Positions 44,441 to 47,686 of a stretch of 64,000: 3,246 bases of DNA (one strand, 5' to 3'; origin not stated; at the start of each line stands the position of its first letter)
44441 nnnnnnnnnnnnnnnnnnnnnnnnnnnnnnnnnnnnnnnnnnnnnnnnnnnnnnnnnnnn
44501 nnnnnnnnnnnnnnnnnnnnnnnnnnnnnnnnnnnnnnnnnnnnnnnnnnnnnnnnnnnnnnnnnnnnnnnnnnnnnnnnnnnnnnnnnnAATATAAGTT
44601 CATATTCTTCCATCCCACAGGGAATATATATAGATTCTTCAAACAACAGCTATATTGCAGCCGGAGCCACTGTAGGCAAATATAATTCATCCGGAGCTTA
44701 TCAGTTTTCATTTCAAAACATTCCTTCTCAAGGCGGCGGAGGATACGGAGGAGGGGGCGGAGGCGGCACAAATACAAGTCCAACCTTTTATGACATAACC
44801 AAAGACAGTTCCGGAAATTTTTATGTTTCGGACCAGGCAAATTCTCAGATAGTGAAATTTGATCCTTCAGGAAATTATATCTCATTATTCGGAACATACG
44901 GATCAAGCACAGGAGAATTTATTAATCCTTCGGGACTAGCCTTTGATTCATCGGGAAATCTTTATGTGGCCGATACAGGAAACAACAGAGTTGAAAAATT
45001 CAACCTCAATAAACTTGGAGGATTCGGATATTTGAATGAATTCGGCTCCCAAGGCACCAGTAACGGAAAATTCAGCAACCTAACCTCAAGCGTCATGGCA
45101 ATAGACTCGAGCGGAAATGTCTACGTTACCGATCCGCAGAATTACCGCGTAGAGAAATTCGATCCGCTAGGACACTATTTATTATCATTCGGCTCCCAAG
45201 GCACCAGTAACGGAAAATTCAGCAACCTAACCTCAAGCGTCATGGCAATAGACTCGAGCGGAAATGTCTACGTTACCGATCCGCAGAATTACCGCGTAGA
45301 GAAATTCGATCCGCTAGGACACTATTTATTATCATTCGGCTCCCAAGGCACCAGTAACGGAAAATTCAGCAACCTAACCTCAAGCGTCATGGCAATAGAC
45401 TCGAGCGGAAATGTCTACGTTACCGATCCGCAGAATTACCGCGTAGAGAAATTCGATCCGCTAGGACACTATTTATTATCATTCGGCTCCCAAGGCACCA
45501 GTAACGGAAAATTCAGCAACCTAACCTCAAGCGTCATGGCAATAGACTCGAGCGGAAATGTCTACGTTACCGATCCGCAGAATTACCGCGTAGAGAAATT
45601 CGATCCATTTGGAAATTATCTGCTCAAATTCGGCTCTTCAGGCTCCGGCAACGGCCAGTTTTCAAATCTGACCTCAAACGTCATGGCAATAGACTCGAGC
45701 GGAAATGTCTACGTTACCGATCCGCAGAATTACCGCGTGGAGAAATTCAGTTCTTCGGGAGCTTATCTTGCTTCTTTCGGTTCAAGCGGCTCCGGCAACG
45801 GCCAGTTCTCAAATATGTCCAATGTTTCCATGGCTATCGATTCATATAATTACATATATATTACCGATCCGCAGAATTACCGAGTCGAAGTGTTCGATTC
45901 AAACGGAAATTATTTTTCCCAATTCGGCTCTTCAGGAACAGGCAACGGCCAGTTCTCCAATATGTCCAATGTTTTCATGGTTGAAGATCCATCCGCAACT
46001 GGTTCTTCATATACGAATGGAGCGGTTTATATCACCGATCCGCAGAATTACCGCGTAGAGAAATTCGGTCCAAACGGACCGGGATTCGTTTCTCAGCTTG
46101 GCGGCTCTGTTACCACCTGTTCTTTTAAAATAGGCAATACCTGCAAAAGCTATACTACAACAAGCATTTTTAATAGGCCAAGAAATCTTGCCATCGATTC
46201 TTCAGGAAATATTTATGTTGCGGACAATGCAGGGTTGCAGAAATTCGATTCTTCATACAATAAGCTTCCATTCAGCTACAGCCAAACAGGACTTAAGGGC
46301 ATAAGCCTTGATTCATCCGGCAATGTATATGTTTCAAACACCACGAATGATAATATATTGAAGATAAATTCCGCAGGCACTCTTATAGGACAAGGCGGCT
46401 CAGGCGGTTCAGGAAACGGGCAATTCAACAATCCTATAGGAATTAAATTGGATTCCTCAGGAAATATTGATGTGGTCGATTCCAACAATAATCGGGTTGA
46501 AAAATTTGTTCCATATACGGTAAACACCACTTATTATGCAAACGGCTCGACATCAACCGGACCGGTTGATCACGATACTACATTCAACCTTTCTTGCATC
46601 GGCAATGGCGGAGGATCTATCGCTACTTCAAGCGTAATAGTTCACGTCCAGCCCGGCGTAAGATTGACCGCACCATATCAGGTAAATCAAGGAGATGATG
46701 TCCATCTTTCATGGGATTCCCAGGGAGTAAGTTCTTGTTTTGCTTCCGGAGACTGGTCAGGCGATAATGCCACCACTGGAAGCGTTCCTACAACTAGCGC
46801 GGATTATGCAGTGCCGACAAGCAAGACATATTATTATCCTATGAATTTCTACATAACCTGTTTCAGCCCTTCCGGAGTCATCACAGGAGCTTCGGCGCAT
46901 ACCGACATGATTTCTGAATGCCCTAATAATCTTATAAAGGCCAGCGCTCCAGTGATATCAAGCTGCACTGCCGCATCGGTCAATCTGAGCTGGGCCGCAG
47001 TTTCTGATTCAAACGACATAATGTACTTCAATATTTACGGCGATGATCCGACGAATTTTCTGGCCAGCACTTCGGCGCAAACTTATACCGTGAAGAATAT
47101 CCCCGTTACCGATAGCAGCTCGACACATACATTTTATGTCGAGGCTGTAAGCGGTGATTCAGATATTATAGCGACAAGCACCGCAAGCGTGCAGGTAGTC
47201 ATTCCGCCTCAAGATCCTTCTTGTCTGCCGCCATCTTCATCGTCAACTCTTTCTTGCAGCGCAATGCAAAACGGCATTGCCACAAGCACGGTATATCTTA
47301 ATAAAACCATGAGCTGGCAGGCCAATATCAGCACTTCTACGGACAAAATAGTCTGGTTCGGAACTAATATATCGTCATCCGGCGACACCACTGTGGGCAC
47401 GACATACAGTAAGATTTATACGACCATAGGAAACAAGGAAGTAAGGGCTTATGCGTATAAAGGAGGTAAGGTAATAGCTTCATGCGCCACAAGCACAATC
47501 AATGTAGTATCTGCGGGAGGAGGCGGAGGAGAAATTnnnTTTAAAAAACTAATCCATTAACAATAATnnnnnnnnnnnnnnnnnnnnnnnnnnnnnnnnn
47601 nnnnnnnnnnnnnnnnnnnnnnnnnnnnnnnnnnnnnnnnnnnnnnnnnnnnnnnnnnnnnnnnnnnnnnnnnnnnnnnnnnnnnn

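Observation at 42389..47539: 1716-aa NHL-repeat surface protein with four base-perfect 147-bp tandem repeats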

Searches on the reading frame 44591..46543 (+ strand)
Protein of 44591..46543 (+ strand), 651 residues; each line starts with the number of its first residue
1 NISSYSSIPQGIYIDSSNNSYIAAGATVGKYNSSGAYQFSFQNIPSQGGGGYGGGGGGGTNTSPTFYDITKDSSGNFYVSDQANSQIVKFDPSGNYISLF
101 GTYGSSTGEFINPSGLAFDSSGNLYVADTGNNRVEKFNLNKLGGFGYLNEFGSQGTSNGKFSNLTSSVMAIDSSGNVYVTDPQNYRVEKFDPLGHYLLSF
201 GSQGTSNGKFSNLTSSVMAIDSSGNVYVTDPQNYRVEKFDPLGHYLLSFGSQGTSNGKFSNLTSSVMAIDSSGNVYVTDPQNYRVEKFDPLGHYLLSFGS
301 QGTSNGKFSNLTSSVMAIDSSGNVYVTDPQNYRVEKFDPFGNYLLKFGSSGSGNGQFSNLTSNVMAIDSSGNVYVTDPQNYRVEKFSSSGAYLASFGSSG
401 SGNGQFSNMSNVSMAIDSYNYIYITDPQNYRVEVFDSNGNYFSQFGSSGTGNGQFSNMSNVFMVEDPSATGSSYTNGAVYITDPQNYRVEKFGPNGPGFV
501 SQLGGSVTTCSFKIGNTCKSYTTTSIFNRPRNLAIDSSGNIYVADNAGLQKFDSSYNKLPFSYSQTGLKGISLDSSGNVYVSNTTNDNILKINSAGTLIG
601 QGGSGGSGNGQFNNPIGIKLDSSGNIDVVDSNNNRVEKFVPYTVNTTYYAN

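Call 53: predict_structure(alignment_id=A5)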
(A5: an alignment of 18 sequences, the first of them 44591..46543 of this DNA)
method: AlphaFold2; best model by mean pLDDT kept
length: 651 residues; sequences in the alignment: 18
mean_pLDDT: 76.4   pTM: 0.63
mean pLDDT of the five models: 76.4, 76.3, 75.8, 73.8, 71.7
residues with pLDDT >= 90: 166; 70-90: 315; 50-70: 72; < 50: 98
segments of 3 or more residues with pLDDT < 50: 1-20, 27-40, 48-61, 459-475, 505-514, 517-525, 643-651
pLDDT, mean of each block of 10 residues (from residue 1): 36 41 51 38 48 39 66 78 83 75 88 86 88 89 69 90 83 86 92 91 93 86 86 93 92 94 86 89 94 94 93 81 87 91 91 86 73 85 90 92 83 68 81 86 84 69 42 49 77 61 48 43 57 79 84 71 77 86 91 86 84 84 77 71 42 33
secondary structure, 60 per line:
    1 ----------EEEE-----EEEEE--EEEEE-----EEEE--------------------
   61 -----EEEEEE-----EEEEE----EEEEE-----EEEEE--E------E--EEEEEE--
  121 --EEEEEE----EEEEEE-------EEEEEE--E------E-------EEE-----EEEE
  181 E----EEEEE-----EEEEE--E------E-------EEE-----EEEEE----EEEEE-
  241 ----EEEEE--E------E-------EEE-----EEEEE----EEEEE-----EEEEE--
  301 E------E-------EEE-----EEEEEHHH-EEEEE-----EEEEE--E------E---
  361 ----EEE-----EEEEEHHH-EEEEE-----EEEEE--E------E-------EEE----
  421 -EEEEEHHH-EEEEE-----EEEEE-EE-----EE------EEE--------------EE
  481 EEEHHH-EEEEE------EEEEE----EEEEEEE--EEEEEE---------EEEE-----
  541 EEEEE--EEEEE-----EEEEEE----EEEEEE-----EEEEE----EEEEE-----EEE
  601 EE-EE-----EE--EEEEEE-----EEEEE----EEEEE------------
elements in order: E11-14 E20-24 E27-31 E37-40 E66-71 E77-81 E86-90 E96-100 E113-118 E123-128 E133-138 E146-151 E169-171 E177-181 E186-190 E196-200 E218-220 E226-230 E235-239 E245-249 E267-269 E275-279 E284-288 E294-298 E316-318 E324-328 E333-337 E343-347 E365-367 E373-377 E382-386 E392-396 E414-416 E422-426 E431-435 E441-445 E462-464 E479-483 E488-492 E499-503 E508-514 E517-522 E532-535 E541-545 E548-552 E558-563 E568-573 E579-583 E588-592 E598-602 E615-620 E626-630 E635-639
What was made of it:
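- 44591..46522 (+): NHL beta-propeller region, 13 blades (aa 735-1378). AF2 pLDDT 76 (call 53).
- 44732..44767 (+): Gly-rich tract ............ between blades 1 and 2. Low pLDDT in the model (call 53).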

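Call 57: fold_search(model_id=the predicted structure, library=pdb)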
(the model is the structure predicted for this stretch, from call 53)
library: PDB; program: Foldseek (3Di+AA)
matches with E <= 10: 1603; with E <= 0.001: 988
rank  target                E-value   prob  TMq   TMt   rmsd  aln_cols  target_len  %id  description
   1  6d69                  1.4e-23  1.00  0.30  0.59   7.6       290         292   34  Crystal Structure of the NHL Repeat Region of D. melanogaster Thin (released 2019-04-24)
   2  6xg7                  1.9e-23  1.00  0.30  0.59   7.6       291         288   34  1.3 A Resolution Structure of the of the NHL Repeat Region of D. melanogaster Thin (released 2020-12-16)
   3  8j72_B                2.8e-22  1.00  0.28  0.58   8.0       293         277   32  Crystal structure of mammalian Trim71 in complex with lncRNA Trincr1 (released 2024-03-06)
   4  9jur                  3.8e-22  1.00  0.29  0.59   7.2       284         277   33  Crystal Structure of NHL domain of human E3 ubiquitin-protein ligase TRIM71 (released 2025-04-30)
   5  8j72_A                5.2e-22  1.00  0.28  0.58   8.0       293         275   32  Crystal structure of mammalian Trim71 in complex with lncRNA Trincr1 (released 2024-03-06)
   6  7qrx_A                6.8e-22  1.00  0.29  0.59   7.2       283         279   33  Crystal structure of NHL domain of TRIM71 (released 2022-05-04)
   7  6fpt_B                2.1e-21  1.00  0.26  0.40  20.4       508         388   19  Crystal structure of Danio rerio Lin41 filamin-NHL domains (released 2018-05-09)
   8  6fq3_A                2.2e-21  1.00  0.28  0.43  17.6       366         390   26  Crystal structure of Danio rerio Lin41 filamin-NHL domains in complex with lin-29A 5'UTR 13mer RNA (released 2018-05-09)
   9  6fpt_A                6.7e-21  1.00  0.29  0.44   7.2       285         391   32  Crystal structure of Danio rerio Lin41 filamin-NHL domains (released 2018-05-09)
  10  7b2r_A                8.8e-19  1.00  0.29  0.60   7.2       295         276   28  Crystal structure of NHL domain of TRIM2 (released 2021-01-13)
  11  7b2r_B                1.1e-18  1.00  0.28  0.58   7.9       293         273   28  Crystal structure of NHL domain of TRIM2 (released 2021-01-13)
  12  7qrw                  1.2e-18  1.00  0.28  0.58   7.9       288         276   29  Crystal structure of NHL domain of TRIM3 (released 2022-05-04)
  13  7qrv_A                3.8e-18  1.00  0.29  0.59   6.8       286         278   29  Crystal structure of NHL domain of TRIM2 (full C-terminal) (released 2022-05-04)
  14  7qrv_D                1.0e-17  1.00  0.29  0.58   6.9       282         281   28  Crystal structure of NHL domain of TRIM2 (full C-terminal) (released 2022-05-04)
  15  7b96_A                2.4e-17  1.00  0.28  0.58   7.8       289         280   28  NHL domain of human TRIM2 (released 2022-01-12)
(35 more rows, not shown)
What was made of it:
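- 44591..46522 (+): Top PDB fold hits are the NHL domains of Thin, TRIM71 and TRIM2 (call 57).
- On NHL repeat (Pfam PF01436): However, rmsd is 7-8 A and TM-score about 0.59 (call 57).
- Fold hits to the NHL domains of Thin and TRIM71, E 1e-23 at 34% identity (call 57).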

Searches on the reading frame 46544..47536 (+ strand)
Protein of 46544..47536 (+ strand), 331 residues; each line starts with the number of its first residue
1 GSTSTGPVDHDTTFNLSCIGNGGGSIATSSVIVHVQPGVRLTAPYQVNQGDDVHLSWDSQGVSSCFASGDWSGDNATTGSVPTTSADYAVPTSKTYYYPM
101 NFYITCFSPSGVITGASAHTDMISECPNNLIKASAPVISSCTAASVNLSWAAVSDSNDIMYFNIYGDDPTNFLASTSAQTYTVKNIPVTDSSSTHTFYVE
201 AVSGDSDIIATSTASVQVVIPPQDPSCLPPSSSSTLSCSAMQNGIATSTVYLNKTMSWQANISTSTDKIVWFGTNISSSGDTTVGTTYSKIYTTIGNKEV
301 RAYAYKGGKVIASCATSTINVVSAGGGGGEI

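Call 93: search_solved_structures(query=window:46544-47536:+, max_evalue=1)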
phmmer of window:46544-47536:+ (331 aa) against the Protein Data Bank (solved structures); distinct sequences matched with E-value up to 1: 1.
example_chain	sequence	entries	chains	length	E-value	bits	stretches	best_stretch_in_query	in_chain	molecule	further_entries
9g4t_A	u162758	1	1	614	0.09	15.3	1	67-129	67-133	Immunoglobulin G-binding protein G,Carboxysome shell carbonic anhydrase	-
